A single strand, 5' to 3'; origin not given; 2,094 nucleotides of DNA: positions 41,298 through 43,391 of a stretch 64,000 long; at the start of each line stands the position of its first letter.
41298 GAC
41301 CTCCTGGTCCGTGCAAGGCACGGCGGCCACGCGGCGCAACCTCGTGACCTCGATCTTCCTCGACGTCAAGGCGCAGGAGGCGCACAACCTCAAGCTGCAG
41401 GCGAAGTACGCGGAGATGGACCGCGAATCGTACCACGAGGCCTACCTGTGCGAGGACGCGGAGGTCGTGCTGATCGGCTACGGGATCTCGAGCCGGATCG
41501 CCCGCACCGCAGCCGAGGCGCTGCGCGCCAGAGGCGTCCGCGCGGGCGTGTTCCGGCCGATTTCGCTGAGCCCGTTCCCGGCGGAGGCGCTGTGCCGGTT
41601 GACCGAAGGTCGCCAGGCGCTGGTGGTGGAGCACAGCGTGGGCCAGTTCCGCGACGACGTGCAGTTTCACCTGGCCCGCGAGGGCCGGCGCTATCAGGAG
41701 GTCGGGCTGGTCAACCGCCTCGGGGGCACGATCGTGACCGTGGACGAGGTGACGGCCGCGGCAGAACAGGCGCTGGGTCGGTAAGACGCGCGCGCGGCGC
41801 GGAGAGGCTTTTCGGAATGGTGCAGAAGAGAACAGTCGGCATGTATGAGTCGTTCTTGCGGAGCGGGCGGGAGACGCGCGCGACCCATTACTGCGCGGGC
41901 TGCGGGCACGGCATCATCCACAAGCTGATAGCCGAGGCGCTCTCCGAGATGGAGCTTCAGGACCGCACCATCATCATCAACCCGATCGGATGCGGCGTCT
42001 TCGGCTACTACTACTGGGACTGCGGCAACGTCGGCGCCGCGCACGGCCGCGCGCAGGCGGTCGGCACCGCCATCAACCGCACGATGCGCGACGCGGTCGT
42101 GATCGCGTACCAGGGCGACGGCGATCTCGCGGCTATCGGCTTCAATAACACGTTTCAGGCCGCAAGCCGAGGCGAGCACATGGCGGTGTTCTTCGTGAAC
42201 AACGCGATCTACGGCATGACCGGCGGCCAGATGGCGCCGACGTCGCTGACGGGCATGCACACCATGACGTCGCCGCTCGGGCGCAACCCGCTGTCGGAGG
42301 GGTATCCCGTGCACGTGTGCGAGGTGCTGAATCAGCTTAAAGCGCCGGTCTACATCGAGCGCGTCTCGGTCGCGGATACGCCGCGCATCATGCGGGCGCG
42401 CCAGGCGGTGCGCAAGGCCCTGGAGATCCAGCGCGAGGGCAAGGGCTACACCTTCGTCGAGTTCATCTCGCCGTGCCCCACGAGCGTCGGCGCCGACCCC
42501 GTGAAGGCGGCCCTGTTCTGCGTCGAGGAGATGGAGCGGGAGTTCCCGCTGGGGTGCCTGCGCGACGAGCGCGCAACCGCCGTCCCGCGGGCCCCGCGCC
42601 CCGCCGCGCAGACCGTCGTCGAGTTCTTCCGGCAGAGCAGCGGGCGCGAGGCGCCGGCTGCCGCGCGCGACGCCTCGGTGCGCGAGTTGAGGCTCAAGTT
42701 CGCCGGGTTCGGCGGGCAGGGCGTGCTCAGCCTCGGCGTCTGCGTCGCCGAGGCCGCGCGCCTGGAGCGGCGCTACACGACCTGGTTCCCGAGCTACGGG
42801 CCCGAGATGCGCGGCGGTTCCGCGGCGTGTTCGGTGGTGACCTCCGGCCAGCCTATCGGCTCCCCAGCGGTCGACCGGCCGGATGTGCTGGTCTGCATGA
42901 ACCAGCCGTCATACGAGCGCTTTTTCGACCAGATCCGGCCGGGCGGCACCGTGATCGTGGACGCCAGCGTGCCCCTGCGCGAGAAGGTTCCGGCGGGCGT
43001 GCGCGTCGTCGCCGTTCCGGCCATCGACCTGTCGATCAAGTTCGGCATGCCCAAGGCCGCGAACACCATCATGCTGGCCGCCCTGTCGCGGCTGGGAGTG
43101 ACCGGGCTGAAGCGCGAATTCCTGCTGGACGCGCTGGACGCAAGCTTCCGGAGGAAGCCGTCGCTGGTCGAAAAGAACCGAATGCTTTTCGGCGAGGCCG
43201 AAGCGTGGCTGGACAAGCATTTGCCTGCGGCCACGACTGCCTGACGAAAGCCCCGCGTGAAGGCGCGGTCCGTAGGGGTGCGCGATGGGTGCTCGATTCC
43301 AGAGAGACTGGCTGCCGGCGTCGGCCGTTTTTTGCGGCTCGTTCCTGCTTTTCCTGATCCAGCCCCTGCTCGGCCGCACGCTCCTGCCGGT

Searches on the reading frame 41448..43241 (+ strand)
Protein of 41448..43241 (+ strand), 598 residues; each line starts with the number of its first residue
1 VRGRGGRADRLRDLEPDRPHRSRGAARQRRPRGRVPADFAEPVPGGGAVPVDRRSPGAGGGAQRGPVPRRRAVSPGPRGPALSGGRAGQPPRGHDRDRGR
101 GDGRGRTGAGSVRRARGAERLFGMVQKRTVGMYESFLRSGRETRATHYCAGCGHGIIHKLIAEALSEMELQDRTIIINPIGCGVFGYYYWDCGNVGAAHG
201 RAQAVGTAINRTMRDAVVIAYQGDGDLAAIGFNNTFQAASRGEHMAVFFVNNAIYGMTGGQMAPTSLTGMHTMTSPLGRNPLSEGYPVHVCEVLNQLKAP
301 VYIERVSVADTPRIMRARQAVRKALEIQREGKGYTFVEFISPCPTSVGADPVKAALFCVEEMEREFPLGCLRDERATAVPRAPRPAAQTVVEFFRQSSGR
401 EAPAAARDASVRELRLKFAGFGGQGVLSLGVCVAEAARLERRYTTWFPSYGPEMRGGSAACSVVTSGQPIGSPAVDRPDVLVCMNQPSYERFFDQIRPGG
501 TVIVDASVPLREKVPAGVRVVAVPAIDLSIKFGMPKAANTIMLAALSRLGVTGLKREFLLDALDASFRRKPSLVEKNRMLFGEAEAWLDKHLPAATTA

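Call 50: search_protein_families(library=pfam, proteins=[window:41448-43241:+], max_evalue=0.01)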
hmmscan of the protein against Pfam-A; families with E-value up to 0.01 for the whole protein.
window:41448-43241:+ (598 aa): 2 families
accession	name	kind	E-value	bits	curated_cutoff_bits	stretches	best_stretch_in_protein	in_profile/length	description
PF01558.24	POR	-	2.7e-33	116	27.4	1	422-583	1-170/173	Pyruvate ferredoxin/flavodoxin oxidoreductase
PF02775.26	TPP_enzyme_C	-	3.1e-14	53.5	21.9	1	195-338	26-150/151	Thiamine pyrophosphate enzyme, C-terminal TPP binding domain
